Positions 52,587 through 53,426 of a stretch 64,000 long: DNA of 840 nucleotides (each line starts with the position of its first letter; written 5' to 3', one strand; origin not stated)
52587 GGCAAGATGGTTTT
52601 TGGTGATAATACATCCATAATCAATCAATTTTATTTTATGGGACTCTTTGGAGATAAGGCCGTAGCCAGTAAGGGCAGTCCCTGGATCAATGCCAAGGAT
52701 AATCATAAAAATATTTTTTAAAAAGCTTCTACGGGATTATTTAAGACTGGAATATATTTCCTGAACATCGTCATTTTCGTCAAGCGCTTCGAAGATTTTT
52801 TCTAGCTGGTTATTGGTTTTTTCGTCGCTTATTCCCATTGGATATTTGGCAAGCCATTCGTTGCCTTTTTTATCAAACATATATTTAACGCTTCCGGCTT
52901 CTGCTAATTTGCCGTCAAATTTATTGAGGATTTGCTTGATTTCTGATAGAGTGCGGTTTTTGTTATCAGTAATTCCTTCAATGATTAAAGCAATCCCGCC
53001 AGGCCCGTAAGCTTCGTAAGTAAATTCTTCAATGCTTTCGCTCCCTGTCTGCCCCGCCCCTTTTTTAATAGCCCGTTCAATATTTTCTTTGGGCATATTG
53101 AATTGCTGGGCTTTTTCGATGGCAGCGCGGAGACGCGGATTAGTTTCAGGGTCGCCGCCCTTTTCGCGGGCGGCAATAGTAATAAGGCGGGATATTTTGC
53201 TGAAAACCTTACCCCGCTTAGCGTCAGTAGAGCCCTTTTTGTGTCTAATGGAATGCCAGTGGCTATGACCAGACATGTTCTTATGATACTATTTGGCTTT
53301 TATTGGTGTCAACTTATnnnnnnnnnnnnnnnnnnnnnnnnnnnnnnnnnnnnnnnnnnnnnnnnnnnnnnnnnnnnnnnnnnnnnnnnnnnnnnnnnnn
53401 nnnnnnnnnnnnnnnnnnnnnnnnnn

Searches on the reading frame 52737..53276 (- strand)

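Call 12: search_protein_families(library=pfam, proteins=[window:52737-53276:-])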
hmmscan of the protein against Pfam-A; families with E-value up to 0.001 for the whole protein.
window:52737-53276:- (179 aa): 2 families
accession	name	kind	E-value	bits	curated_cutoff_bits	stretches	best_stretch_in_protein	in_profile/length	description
PF20772.2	TACO1_YebC_N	-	5.6e-34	116.9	36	1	5-76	1-73/73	TACO1/YebC protein N-terminal domain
PF01709.26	Transcrip_reg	-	1.3e-29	103.4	27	2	83-138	2-57/160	TACO1/YebC second and third domain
